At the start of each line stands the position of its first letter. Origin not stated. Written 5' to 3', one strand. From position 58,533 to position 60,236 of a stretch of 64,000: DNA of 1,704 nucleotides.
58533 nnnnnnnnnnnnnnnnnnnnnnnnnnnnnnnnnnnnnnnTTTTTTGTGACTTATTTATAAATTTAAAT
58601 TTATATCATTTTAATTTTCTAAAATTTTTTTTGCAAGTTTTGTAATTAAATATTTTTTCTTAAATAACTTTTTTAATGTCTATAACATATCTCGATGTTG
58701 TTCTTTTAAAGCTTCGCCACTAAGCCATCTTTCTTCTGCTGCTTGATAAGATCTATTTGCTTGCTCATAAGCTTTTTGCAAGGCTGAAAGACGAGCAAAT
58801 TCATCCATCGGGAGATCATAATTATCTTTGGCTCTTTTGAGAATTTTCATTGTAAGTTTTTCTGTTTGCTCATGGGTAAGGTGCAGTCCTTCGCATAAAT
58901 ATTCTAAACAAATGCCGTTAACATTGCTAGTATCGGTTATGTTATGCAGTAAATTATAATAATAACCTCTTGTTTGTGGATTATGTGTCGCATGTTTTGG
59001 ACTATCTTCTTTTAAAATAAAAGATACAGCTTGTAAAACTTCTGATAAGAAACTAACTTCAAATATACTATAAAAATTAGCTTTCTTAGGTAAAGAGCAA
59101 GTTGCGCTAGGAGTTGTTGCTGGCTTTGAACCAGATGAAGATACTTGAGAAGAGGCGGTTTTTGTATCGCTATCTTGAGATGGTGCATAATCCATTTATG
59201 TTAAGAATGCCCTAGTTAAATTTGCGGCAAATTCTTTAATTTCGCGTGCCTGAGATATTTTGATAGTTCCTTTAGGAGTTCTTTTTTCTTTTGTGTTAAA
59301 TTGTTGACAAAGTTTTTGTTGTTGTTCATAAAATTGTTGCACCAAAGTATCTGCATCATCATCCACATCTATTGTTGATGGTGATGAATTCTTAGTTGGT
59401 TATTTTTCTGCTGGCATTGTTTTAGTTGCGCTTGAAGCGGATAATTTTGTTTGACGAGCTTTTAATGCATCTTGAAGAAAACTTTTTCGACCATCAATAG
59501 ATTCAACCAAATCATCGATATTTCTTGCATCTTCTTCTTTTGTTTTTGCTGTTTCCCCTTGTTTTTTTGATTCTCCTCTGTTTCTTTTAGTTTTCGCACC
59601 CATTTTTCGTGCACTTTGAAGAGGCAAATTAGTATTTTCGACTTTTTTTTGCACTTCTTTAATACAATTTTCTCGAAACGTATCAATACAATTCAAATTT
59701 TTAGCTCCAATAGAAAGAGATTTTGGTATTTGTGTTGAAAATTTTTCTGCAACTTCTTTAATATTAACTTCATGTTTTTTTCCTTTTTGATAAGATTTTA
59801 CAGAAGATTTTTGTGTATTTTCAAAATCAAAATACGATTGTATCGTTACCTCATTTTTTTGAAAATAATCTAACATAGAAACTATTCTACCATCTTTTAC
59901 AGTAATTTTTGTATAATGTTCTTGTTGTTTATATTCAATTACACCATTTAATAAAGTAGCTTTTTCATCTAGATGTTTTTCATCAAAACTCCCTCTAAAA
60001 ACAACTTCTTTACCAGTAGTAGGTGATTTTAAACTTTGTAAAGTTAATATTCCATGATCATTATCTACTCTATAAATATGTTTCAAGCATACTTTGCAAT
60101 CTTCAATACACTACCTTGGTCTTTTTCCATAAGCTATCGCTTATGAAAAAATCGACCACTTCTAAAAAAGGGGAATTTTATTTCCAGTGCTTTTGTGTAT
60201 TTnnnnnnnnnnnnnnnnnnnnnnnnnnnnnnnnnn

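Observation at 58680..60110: One long orphan reading frame interrupted by exactly two in-frame TAA codons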

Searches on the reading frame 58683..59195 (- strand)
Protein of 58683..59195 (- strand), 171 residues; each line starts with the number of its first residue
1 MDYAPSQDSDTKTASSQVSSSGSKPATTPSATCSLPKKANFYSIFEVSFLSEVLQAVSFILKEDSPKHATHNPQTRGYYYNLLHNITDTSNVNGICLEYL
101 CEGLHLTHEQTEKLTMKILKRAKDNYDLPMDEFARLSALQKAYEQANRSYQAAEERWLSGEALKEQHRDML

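Call 4: search_protein_families(library=pfam, proteins=[window:58683-59195:-], max_evalue=1)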
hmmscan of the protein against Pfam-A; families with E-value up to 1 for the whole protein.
window:58683-59195:- (171 aa): 3 families
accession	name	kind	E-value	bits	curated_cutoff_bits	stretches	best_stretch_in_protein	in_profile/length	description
PF16326.10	ABC_tran_CTD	-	0.021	15.5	32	1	130-158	38-65/69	ABC transporter C-terminal domain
PF06429.18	Flg_bbr_C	-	0.026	14.5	23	1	129-156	12-39/46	Flagellar basal body rod FlgEFG protein C-terminal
PF23599.1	CILP_C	-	0.085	12.6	27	1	71-123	56-112/200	Cartilage intermediate layer protein 1-like, C-terminal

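Call 5: search_protein_families(library=ncbifam, proteins=[window:58683-59195:-], max_evalue=1)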
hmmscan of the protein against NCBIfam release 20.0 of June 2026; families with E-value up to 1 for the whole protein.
window:58683-59195:- (171 aa): 0 families

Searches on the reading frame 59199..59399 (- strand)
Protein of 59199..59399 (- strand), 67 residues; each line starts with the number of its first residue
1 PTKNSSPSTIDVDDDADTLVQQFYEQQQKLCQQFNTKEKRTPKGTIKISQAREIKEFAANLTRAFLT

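Call 4: search_protein_families(library=pfam, proteins=[window:59199-59399:-], max_evalue=1)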
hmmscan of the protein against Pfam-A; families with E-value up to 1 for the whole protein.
window:59199-59399:- (67 aa): 2 families
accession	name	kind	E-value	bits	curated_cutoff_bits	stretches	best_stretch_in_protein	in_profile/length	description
PF09074.15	Mer2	-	0.074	13.3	27.7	1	9-62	39-95/193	Mer2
PF22200.2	ExsA_N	-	0.099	13.4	27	1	17-65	55-102/136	ExsA N-terminal regulatory domain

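Call 5: search_protein_families(library=ncbifam, proteins=[window:59199-59399:-], max_evalue=1)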
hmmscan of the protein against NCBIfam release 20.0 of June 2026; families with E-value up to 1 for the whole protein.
window:59199-59399:- (67 aa): 1 family
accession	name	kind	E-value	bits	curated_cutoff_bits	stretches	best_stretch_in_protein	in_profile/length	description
NF041416.1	halo_CC_star_2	equivalog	0.059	13.9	140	1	7-38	26-58/113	halo-CC-star protein HcsL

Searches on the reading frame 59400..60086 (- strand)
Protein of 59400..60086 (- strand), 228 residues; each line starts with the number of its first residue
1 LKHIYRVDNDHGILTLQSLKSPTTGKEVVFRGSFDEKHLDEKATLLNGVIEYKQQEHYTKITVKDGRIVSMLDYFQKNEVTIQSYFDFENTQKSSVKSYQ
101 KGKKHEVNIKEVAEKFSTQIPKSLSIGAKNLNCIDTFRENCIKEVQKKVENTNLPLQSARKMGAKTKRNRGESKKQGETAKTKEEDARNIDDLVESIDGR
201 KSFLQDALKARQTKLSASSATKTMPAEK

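Call 4: search_protein_families(library=pfam, proteins=[window:59403-60086:-], max_evalue=1)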
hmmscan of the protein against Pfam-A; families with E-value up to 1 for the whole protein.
window:59403-60086:- (228 aa): 2 families
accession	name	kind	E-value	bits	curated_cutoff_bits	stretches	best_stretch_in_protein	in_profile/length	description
PF12078.13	DUF3557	-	0.00093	19.6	26.2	1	106-158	22-74/154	Domain of unknown function (DUF3557)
PF21127.4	ATG1-like_MIT2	-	0.12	13.2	27.6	1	166-206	50-93/95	ATG1-like, MIT domain 2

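Call 5: search_protein_families(library=ncbifam, proteins=[window:59403-60086:-], max_evalue=1)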
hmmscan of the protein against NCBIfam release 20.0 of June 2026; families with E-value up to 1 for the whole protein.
window:59403-60086:- (228 aa): 0 families

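Call 37: find_encoding_contigs(protein=window:59400-60086:-, flank=3000, max_places=6)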
Protein window:59400-60086:- (228 aa): 3 contigs read that carry it; 2 places shown.
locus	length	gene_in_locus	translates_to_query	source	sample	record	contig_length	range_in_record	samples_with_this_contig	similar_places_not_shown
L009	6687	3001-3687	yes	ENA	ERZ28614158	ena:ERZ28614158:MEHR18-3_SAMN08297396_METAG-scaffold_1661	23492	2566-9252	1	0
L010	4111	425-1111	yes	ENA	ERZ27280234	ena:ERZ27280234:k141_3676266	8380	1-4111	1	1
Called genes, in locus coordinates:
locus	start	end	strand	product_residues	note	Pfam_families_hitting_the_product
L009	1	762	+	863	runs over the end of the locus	PF00133:tRNA-synt_1, PF01406:tRNA-synt_1e (faint), PF09334:tRNA-synt_1g, PF13603:tRNA-synt_1_2, PF00133:tRNA-synt_1, PF09334:tRNA-synt_1g (weak), PF08264:Anticodon_1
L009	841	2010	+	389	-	PF08442:ATP-grasp_2, PF13549:ATP-grasp_5, PF24948:Citrate_synth_N, PF00549:Ligase_CoA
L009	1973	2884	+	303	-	PF17827:PrmC_N, PF03602:Cons_hypoth95, PF05175:MTS, PF06325:PrmA, PF01170:UPF0020 (weak), PF13847:Methyltransf_31, PF08242:Methyltransf_12 (weak), PF13649:Methyltransf_25, +2 more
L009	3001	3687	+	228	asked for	-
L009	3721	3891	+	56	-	-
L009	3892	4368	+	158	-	-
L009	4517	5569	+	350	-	PF01118:Semialdhyde_dh, PF02774:Semialdhyde_dhC, PF22698:Semialdhyde_dhC_1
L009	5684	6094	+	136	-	PF01127:Sdh_cyt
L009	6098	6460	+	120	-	PF01127:Sdh_cyt, PF05328:CybS (faint)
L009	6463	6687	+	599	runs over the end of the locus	PF00890:FAD_binding_2, PF07992:Pyr_redox_2 (faint), PF02910:Succ_DH_flav_C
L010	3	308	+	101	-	?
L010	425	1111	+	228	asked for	-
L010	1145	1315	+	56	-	-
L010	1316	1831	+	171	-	-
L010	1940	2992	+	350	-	PF01118:Semialdhyde_dh, PF02774:Semialdhyde_dhC, PF22698:Semialdhyde_dhC_1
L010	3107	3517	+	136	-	PF01127:Sdh_cyt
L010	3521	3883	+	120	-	PF01127:Sdh_cyt, PF05328:CybS (faint)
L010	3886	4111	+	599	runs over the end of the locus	PF00890:FAD_binding_2, PF07992:Pyr_redox_2 (faint), PF02910:Succ_DH_flav_C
